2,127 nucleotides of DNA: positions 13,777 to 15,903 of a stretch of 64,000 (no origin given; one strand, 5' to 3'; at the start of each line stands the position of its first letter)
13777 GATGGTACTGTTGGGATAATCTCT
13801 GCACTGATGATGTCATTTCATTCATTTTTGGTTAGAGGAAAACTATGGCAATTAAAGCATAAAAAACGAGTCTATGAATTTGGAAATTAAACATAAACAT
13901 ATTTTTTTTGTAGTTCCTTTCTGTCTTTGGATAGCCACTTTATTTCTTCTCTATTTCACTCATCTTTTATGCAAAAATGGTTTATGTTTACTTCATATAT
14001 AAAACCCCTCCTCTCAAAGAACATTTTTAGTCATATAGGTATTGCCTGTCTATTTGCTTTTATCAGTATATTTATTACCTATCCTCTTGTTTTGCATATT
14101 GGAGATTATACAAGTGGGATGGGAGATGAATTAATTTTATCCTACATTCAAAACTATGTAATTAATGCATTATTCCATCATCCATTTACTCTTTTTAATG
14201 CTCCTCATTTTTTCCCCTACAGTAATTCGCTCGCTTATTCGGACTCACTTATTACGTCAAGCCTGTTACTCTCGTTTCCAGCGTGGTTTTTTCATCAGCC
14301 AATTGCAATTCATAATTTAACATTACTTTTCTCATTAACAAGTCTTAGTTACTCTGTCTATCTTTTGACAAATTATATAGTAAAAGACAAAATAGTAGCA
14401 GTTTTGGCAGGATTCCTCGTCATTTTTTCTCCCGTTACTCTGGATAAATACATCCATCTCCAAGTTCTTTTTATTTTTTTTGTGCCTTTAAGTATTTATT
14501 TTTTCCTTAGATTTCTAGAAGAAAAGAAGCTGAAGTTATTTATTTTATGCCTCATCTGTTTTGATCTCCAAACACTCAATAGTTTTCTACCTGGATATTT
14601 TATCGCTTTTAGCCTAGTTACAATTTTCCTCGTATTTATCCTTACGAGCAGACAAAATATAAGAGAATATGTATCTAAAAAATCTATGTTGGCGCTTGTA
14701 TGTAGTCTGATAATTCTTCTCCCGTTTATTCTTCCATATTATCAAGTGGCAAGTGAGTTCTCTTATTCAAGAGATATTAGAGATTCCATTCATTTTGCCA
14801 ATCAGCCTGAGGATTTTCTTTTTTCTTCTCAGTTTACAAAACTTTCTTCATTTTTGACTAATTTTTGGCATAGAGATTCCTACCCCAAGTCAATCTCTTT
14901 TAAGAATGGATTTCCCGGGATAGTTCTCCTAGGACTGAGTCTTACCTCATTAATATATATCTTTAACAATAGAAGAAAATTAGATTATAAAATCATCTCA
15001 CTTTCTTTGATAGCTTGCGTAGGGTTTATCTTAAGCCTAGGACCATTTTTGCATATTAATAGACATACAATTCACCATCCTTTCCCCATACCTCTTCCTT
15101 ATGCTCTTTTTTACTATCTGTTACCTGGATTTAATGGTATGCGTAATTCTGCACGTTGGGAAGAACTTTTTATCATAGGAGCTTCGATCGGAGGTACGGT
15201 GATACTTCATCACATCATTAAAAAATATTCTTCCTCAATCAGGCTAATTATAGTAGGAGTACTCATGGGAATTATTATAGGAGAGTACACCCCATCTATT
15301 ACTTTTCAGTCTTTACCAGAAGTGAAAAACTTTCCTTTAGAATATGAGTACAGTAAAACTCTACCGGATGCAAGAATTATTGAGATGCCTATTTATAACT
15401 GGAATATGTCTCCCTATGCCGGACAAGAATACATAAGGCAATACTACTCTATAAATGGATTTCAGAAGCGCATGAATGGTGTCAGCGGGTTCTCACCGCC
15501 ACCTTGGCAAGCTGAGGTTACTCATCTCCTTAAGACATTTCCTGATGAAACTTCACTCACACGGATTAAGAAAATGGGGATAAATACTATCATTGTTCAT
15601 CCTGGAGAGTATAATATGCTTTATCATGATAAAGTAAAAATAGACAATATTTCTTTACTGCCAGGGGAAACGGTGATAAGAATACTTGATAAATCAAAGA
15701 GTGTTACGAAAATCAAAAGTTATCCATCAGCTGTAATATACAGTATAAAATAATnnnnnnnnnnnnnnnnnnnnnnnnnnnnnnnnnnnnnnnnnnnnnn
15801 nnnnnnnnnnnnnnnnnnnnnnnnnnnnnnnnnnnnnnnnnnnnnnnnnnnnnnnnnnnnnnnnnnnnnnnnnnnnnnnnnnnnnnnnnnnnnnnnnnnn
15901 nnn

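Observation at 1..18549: Arn-like lipid-linked sugar modification locus with three to four GT-C paralogs and a 12-gene co-directional operon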

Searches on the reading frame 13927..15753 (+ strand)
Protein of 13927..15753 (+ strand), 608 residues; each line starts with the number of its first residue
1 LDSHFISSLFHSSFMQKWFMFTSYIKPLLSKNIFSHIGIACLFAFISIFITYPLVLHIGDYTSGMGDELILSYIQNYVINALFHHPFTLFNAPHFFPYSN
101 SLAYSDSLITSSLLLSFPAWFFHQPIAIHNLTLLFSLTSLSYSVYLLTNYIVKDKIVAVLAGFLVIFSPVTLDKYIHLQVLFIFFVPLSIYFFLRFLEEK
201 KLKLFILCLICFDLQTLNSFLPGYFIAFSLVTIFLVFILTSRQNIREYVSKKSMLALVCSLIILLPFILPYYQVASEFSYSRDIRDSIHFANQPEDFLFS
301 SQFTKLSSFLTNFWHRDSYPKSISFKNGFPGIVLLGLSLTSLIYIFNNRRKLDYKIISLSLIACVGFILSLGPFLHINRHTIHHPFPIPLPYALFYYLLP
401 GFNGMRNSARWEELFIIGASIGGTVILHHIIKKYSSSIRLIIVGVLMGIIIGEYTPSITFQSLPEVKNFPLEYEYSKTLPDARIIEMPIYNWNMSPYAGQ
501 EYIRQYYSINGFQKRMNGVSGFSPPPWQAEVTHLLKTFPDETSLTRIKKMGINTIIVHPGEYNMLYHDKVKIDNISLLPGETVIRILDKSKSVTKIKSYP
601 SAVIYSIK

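Call 4: search_protein_families(library=pfam, proteins=[window:13927-15753:+], max_evalue=0.01)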
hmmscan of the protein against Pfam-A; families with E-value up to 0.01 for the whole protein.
window:13927-15753:+ (608 aa): 1 family
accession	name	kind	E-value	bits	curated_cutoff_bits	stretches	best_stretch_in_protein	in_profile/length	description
PF13231.12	PMT_2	-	0.0004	21.1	26.1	1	127-268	23-158/160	Dolichyl-phosphate-mannose-protein mannosyltransferase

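Call 8: search_protein_families(library=ncbifam, proteins=[window:13927-15753:+], max_evalue=0.001)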
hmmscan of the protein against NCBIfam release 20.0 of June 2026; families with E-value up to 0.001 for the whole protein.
window:13927-15753:+ (608 aa): 0 families

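Call 13: search_solved_structures(query=window:13927-15753:+, max_evalue=10)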
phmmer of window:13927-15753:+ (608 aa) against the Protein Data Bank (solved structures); distinct sequences matched with E-value up to 10: 2.
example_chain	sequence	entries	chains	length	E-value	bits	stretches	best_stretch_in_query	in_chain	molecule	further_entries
8usb_c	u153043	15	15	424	0.62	11.9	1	357-426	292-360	26S proteasome non-ATPase regulatory subunit 14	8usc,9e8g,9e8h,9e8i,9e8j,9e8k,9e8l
5wp9_B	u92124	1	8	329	1.6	10.5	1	406-512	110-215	Mitochondrial dynamics protein MID49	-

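Call 21: find_homologous_proteins(query=window:13984-15753:+, max_evalue=0.001)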
Query window:13984-15753:+ (589 aa): 242 proteins with E <= 0.001 among 8000 candidates; the best 120 are listed.
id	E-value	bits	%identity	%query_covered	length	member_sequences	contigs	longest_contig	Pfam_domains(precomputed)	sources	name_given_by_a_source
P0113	0.0e+0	1305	100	100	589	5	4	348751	-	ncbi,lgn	-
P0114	1.0e-278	944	70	100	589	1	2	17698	-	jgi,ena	-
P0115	8.9e-278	941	71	97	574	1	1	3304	-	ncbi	-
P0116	2.7e-214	731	57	100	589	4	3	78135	-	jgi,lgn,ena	-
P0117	1.1e-200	686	56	96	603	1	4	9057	-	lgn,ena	-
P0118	5.1e-180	618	51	97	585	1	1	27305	-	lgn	-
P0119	9.9e-178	611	50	97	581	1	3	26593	-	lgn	-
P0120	1.9e-177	610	49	99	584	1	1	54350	PF19830.5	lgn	-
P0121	1.5e-175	603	49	95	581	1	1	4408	-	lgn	-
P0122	1.7e-161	557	48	97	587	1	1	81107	-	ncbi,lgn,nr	ncbi:MAG: hypothetical protein HZC02_02370 [Candidatus Levybacteria bacterium]|nr:hypothetical prote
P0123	3.9e-159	549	45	96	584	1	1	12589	PF24677.2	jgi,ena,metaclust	metaclust:\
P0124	1.9e-158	547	46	96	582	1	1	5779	-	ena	-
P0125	2.8e-156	540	46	96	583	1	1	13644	-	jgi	jgi:hypothetical protein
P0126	3.8e-155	536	48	96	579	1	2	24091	-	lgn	-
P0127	1.7e-154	534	47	95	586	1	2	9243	-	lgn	-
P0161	9.1e-142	492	45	97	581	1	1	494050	PF19830.5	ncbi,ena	-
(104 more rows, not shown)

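Call 33: predict_structure(alignment_id=A2)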
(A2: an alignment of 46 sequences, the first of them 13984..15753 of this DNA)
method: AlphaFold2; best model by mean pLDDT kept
length: 589 residues; sequences in the alignment: 46
mean_pLDDT: 89.5   pTM: 0.89
mean pLDDT of the five models: 89.5, 89.4, 89.1, 87.7, 87.5
residues with pLDDT >= 90: 418; 70-90: 122; 50-70: 38; < 50: 11
segments of 3 or more residues with pLDDT < 50: 1-9
pLDDT, mean of each block of 10 residues (from residue 1): 41 86 98 95 92 96 93 94 91 95 95 96 98 96 96 84 93 96 96 95 91 94 82 96 92 84 66 84 89 79 77 95 94 92 92 75 58 63 59 93 97 96 98 93 95 93 95 89 95 93 87 95 96 98 97 93 98 97 96
secondary structure, 60 per line:
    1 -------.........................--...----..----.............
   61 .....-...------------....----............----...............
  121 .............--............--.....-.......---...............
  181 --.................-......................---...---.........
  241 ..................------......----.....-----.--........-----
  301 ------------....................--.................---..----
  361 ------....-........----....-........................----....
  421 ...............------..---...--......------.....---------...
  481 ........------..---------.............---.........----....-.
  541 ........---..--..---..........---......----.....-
elements in order: H8-32 H48-65 H82-85 H90-101 H106-133 H136-147 H150-154 H156-162 H166-180 H183-199 H201-222 H232-258 H265-270 H275-279 H288-295 H313-332 H335-351 E367-370 H372-379 H384-387 H389-412 H417-434 H452-457 E464-468 H478-488 H506-518 H522-530 E535-538 H540-548 H561-570 E574-579 E584-588

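Call 34: find_encoding_contigs(protein=P0116, flank=10000, max_places=2)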
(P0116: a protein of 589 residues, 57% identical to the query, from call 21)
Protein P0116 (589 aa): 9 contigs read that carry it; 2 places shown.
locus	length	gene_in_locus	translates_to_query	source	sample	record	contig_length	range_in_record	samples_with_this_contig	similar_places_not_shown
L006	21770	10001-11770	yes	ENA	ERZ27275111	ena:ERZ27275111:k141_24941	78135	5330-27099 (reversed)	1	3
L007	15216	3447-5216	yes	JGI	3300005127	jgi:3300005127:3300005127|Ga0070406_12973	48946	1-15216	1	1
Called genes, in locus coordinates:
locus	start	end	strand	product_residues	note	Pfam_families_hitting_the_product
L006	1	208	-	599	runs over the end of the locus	PF13529:Peptidase_C39_2 (weak)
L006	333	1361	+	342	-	PF13439:Glyco_transf_4, PF13477:Glyco_trans_4_2 (weak), PF00534:Glycos_transf_1 (weak), PF13692:Glyco_trans_1_4 (weak)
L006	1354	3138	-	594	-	PF10131:PTPS_related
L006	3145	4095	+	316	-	PF00535:Glycos_transf_2, PF10111:Glyco_tranf_2_2, PF13506:Glyco_transf_21 (weak), PF13641:Glyco_tranf_2_3, PF13632:Glyco_trans_2_3 (weak)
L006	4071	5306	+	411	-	PF01943:Polysacc_synt, PF13440:Polysacc_synt_3, PF01554:MatE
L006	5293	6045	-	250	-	PF13489:Methyltransf_23 (weak)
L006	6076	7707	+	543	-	PF08241:Methyltransf_11 (weak), PF13439:Glyco_transf_4 (weak), PF00534:Glycos_transf_1, PF13692:Glyco_trans_1_4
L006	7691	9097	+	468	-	PF13231:PMT_2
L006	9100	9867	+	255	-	PF00535:Glycos_transf_2, PF10111:Glyco_tranf_2_2 (weak)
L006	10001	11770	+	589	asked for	-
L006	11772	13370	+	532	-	-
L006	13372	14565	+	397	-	PF04932:Wzy_C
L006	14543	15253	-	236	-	PF12733:Cadherin-like (faint), PF17936:Big_6 (faint), PF19077:Big_13 (faint), PF27332:TP_0781 (faint), PF09136:Glucodextran_B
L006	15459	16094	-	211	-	PF00156:Pribosyltran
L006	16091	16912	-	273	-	PF00215:OMPdecase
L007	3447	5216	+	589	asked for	-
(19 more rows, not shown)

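Call 36: find_encoding_contigs(protein=P0161, flank=10000, max_places=1)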
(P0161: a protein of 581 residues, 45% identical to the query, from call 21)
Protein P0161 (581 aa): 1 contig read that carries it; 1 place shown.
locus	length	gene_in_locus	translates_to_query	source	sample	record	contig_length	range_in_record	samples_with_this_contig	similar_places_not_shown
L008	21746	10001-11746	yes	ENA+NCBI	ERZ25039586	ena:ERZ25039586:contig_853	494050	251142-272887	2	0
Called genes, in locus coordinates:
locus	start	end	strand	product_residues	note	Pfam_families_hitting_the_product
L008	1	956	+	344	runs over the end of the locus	PF01841:Transglut_core (weak)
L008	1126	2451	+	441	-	PF00275:EPSP_synthase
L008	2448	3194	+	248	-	PF00483:NTP_transferase, PF01128:IspD (weak), PF12804:NTP_transf_3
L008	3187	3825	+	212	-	PF25084:LbH_EIF2B, PF00132:Hexapep, PF24894:Hexapep_GlmU (faint), PF25087:GMPPB_C, PF25084:LbH_EIF2B (weak)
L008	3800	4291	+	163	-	-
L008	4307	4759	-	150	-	PF03449:GreA_GreB_N, PF01272:GreA_GreB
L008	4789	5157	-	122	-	PF06262:Zincin_1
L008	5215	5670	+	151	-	-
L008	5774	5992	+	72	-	-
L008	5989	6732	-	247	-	PF13489:Methyltransf_23, PF05219:DREV (weak), PF08241:Methyltransf_11, PF08242:Methyltransf_12, PF13649:Methyltransf_25, PF13847:Methyltransf_31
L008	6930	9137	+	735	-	PF00535:Glycos_transf_2, PF10111:Glyco_tranf_2_2 (faint), PF13641:Glyco_tranf_2_3, PF13231:PMT_2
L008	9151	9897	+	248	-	PF00535:Glycos_transf_2, PF10111:Glyco_tranf_2_2 (weak)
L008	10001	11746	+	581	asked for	PF19830:DUF6311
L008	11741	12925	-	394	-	-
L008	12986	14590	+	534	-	PF13231:PMT_2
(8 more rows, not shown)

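Call 37: fold_search(model_id=the predicted structure, library=pdb)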
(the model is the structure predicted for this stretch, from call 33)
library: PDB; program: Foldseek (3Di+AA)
matches with E <= 10: 327; with E <= 0.001: 20
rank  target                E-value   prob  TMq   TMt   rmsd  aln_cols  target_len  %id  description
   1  6ezn_F                8.0e-09  1.00  0.53  0.49  12.8       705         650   12  Cryo-EM structure of the yeast oligosaccharyltransferase (OST) complex (released 2018-01-17)
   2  7zli_A                2.1e-08  1.00  0.54  0.49  10.1       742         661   10  Cryo-EM structure of C-mannosyltransferase CeDPY19, in complex with Dol25-P-Man and bound to CMT2-Fab and anti-Fab nan (released 2023-01-11)
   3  7zlh_A                2.3e-08  1.00  0.51  0.47  12.2       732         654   12  Cryo-EM structure of C-mannosyltransferase CeDPY19, in apo state, bound to CMT2-Fab and anti-Fab nanobody (released 2023-01-11)
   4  8age_A                2.4e-08  1.00  0.47  0.43  11.8       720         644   11  Structure of yeast oligosaccharylransferase complex with acceptor peptide bound (released 2022-12-07)
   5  7oci_F                6.9e-08  1.00  0.51  0.48  12.0       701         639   12  Cryo-EM structure of yeast Ost6p containing oligosaccharyltransferase complex (released 2022-02-16)
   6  7zlg_A                1.1e-07  1.00  0.55  0.50   8.6       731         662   11  Cryo-EM structure of C-mannosyltransferase CeDPY19, in complex with acceptor peptide and bound to CMT2-Fab and anti-Fa (released 2023-01-11)
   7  8agc_A                1.3e-07  1.00  0.48  0.42  11.2       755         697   11  Structure of yeast oligosaccharylransferase complex with lipid-linked oligosaccharide and non-acceptor peptide bound (released 2022-12-07)
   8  8b6l_I                2.8e-07  1.00  0.50  0.44  14.8       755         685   12  Subtomogram average of the human Sec61-TRAP-OSTA-translocon (released 2022-12-07)
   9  6s7t_A                3.2e-07  1.00  0.47  0.41  11.4       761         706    9  Cryo-EM structure of human oligosaccharyltransferase complex OST-B (released 2019-12-18)
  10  8agb_A                3.5e-07  1.00  0.53  0.49  12.2       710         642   11  Structure of yeast oligosaccharylransferase complex with lipid-linked oligosaccharide bound (released 2022-12-07)
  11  6ftg_5                3.8e-07  1.00  0.49  0.46  10.8       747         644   12  Subtomogram average of OST-containing ribosome-translocon complexes from canine rough microsomal membranes (released 2018-03-21)
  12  6c26_A                4.0e-07  1.00  0.54  0.49  13.8       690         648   12  The Cryo-EM structure of a eukaryotic oligosaccharyl transferase complex (released 2018-01-31)
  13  6s7o_A                7.1e-07  1.00  0.50  0.46  13.0       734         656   12  Cryo-EM structure of human oligosaccharyltransferase complex OST-A (released 2019-12-18)
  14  7e9s_A                3.3e-06  1.00  0.43  0.32  10.7       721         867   14  Archaeal oligosaccharyltransferase AglB from Archaeoglobus fulgidus in complex with an inhibitory peptide and a dolich (released 2021-09-08)
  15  6w98_A                1.0e-05  1.00  0.46  0.24  11.1       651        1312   12  Single-Particle Cryo-EM Structure of Arabinofuranosyltransferase AftD from Mycobacteria (released 2020-05-13)
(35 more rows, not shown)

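Call 41: find_related_loci(query=A2, collection=genome_contigs, flank=10000)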
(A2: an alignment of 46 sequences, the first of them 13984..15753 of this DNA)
Query A2 (589 aa) in genome_contigs; peptide patterns used: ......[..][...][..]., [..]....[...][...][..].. (x = any residue, [..] = any of these).
77 stretches matched a pattern; 65 encode a relative of the query (tblastn E <= 1e-3); 64 distinct loci.
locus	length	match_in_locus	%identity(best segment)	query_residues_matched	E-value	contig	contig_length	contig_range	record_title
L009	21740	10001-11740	46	10-588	7e-175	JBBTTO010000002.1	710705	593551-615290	MAG: Patescibacteria group bacterium isolate H52-bin062_1 H52_bin062_1_000000000002, whole genome shotgun sequence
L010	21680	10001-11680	44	30-589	3e-160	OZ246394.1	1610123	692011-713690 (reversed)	MAG: uncultured Gammaproteobacteria bacterium isolate SRP292972_co1_11 genome assembly, chromosome: 1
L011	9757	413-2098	47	28-589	1e-151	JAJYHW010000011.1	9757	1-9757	MAG: bacterium isolate DBS1-3.bin97 NODE_14751_length_9757_cov_1.23853, whole genome shotgun sequence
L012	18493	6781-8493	43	20-588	1e-147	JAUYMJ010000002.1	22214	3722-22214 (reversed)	MAG: bacterium isolate C24_metabat.bin.81 C24_k141_568723, whole genome shotgun sequence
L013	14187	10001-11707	45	19-589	1e-147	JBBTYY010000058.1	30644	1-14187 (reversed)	MAG: Patescibacteria group bacterium isolate H52-bin050_1 H52_bin050_1_000000000058, whole genome shotgun sequence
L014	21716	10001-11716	48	20-589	5e-146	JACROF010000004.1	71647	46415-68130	MAG: Candidatus Levyibacteriota bacterium isolate NC_groundwater_1954_Pr3_S-0.2um_39_3 scaffold_134669, whole genome sho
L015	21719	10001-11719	45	18-588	5e-144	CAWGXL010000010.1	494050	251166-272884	MAG: uncultured bacterium isolate MFD09206.bin.2.20 genome assembly, contig: contig_853, whole genome shotgun sequence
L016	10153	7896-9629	41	9-586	2e-143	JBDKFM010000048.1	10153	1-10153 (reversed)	MAG: Candidatus Parcubacteria bacterium isolate farmington_2019_sw_WHONDRS-S19S_0053_A_bin.46 scaffold_0002390, whole ge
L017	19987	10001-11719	44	11-588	4e-143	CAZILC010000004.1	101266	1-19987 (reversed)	MAG TPA_asm: uncultured Gammaproteobacteria bacterium isolate SRP200132_co1_59 genome assembly, contig: NODE_223_length_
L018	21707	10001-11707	41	14-583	1e-139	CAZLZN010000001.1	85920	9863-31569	MAG TPA_asm: uncultured Gammaproteobacteria bacterium isolate SRP278252_co2_871 genome assembly, contig: NODE_376_length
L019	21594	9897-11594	44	23-588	4e-135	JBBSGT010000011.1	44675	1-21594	MAG: Candidatus Levyibacteriota bacterium isolate LS2_sbin.47 LS2_sbin.47_K_1024676_L_44675_cov_17.0273, whole genome sh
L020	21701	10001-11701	41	23-589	4e-132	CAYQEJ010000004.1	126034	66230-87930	MAG TPA_asm: uncultured Gammaproteobacteria bacterium isolate SRP278252_co2_88 genome assembly, contig: NODE_181_length_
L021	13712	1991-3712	39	16-588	2e-131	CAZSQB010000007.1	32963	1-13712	MAG TPA_asm: uncultured Gammaproteobacteria bacterium isolate SRP269290_co3_983 genome assembly, contig: NODE_1161_lengt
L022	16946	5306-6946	40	23-588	8e-130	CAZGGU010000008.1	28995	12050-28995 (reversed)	MAG TPA_asm: uncultured Gammaproteobacteria bacterium isolate SRP292972_co1_102 genome assembly, contig: NODE_789_length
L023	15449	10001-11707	38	20-588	1e-126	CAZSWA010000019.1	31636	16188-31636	MAG TPA_asm: uncultured Gammaproteobacteria bacterium isolate SRP272529_co1_257 genome assembly, contig: NODE_2063_lengt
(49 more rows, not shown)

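Call 78: search_protein_families(library=pfam, alignment_id=A2, max_evalue=0.01)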
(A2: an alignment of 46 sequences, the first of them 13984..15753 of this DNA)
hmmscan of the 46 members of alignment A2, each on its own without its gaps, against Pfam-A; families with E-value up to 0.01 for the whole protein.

A. member 1, window:13984-15753:+ (589 aa): 1 family
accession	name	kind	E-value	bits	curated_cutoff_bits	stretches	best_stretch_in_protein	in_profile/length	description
PF13231.12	PMT_2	-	0.00037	21.2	26.1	1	108-249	23-158/160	Dolichyl-phosphate-mannose-protein mannosyltransferase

B. families by the number of members that match (of 46 scanned): 4 families
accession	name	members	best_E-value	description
PF24677.1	DUF7657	12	9.7e-06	Domain of unknown function (DUF7657)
PF13231.12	PMT_2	1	0.00037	Dolichyl-phosphate-mannose-protein mannosyltransferase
PF19447.4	DUF5985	1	0.0025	Family of unknown function (DUF5985)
PF11295.13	DUF3096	1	0.003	Protein of unknown function (DUF3096)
